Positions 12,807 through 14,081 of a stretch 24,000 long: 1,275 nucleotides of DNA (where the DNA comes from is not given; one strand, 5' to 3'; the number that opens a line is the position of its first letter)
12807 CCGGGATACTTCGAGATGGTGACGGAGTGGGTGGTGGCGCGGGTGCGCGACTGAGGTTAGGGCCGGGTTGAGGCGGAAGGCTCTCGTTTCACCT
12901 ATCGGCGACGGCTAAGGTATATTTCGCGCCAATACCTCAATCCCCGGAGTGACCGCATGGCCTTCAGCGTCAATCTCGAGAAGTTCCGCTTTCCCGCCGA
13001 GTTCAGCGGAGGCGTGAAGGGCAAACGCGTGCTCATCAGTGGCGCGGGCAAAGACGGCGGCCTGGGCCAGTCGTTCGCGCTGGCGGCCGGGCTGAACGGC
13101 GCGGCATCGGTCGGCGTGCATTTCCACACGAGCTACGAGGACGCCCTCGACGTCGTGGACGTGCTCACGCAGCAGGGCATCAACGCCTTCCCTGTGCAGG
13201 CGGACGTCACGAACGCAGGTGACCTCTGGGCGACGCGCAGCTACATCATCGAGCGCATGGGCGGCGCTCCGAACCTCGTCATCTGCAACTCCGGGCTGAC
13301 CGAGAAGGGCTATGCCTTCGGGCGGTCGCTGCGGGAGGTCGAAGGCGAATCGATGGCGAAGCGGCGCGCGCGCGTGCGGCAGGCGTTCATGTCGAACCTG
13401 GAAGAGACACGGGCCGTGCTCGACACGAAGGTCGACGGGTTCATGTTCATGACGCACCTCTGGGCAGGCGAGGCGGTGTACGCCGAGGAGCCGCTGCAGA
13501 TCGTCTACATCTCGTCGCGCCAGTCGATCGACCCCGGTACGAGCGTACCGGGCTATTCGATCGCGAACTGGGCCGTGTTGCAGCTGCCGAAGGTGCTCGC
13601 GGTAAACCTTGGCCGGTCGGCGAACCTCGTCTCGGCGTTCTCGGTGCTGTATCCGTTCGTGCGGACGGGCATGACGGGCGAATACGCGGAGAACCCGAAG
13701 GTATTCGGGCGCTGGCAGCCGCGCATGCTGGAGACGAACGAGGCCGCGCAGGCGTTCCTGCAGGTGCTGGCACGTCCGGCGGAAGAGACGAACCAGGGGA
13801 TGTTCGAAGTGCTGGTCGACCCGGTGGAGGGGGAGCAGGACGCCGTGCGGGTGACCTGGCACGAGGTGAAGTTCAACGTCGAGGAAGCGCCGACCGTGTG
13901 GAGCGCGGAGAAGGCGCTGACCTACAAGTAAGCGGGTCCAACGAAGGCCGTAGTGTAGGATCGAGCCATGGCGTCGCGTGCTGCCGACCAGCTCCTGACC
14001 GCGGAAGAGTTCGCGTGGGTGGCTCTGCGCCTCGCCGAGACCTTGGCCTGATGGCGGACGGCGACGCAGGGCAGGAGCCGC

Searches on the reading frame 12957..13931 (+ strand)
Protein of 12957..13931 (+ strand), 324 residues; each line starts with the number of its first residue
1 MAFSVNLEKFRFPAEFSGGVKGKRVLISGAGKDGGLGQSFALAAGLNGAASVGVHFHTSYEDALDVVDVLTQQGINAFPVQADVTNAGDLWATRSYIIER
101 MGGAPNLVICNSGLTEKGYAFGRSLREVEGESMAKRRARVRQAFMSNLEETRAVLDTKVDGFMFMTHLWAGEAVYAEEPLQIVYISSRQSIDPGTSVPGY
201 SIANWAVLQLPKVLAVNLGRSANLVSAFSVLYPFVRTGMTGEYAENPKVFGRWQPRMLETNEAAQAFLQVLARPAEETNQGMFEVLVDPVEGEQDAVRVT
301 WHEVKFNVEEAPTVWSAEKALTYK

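Call 6: search_protein_families(library=pfam, proteins=[window:12957-13931:+], max_evalue=0.01)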
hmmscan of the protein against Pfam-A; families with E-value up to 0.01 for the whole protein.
window:12957-13931:+ (324 aa): 2 families
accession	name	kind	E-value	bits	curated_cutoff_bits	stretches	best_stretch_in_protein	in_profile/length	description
PF00106.31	adh_short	-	3e-11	43.6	26.6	1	25-246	3-193/195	short chain dehydrogenase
PF13561.12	adh_short_C2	-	2.9e-08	34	27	1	146-256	92-197/236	Enoyl-(Acyl carrier protein) reductase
